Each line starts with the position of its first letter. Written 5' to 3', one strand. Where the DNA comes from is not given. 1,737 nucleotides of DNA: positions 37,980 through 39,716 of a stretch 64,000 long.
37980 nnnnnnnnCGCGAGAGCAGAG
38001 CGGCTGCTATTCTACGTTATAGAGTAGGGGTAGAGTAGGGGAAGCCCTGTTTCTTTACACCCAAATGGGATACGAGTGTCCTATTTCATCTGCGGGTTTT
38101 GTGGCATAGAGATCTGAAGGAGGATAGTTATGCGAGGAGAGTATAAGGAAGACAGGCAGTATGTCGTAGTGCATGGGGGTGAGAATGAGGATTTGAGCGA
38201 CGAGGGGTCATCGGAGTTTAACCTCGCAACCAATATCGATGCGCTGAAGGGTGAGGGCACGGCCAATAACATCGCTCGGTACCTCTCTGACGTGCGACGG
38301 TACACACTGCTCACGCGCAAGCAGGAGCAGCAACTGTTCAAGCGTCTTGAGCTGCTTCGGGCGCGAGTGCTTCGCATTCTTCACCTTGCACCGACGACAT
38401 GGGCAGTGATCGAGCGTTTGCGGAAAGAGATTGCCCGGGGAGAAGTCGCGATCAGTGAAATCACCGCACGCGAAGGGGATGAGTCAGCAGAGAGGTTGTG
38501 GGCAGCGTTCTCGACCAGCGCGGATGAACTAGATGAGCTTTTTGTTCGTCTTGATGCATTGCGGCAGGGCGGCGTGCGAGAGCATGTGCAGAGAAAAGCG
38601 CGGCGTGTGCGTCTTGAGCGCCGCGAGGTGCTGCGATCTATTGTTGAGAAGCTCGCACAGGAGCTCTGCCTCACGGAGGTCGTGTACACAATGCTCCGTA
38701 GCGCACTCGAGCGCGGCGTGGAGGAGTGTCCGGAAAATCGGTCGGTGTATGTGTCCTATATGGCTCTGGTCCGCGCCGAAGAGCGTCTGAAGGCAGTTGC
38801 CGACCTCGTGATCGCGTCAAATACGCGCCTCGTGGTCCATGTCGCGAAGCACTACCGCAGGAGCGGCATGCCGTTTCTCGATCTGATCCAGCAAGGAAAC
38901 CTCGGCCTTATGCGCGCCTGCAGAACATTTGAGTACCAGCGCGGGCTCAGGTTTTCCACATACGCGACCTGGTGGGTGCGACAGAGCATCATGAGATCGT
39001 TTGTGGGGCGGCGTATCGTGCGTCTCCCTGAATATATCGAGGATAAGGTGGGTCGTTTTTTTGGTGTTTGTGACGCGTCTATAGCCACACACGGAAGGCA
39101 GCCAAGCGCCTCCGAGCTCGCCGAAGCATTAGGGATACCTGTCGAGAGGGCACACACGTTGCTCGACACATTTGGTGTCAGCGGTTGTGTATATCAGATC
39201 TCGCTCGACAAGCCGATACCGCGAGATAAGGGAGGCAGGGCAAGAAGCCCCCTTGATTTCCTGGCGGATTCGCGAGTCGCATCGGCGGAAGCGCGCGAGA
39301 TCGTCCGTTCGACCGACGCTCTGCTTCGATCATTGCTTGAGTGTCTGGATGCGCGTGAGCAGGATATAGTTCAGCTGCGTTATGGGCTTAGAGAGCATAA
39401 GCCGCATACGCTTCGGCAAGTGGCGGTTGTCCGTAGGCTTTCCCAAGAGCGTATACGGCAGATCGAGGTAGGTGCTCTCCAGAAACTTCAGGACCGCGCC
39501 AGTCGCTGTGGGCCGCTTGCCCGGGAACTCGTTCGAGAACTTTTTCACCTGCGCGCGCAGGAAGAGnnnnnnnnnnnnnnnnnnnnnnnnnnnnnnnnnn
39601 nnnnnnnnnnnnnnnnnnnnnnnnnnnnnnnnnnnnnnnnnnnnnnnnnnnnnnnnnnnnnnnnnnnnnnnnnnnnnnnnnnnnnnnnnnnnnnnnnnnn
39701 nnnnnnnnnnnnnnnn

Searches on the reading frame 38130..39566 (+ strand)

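Call 77: search_protein_families(library=pfam, proteins=[window:38130-39566:+], max_evalue=0.0001)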
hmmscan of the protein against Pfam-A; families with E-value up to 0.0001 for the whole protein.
window:38130-39566:+ (479 aa): 2 families
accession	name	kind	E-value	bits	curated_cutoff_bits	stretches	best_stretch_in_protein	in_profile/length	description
PF04542.20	Sigma70_r2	-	1.1e-16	60.9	24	1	228-291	2-65/71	Sigma-70 region 2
PF04545.22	Sigma70_r4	-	3e-14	52.7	24.1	1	402-454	1-49/50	Sigma-70, region 4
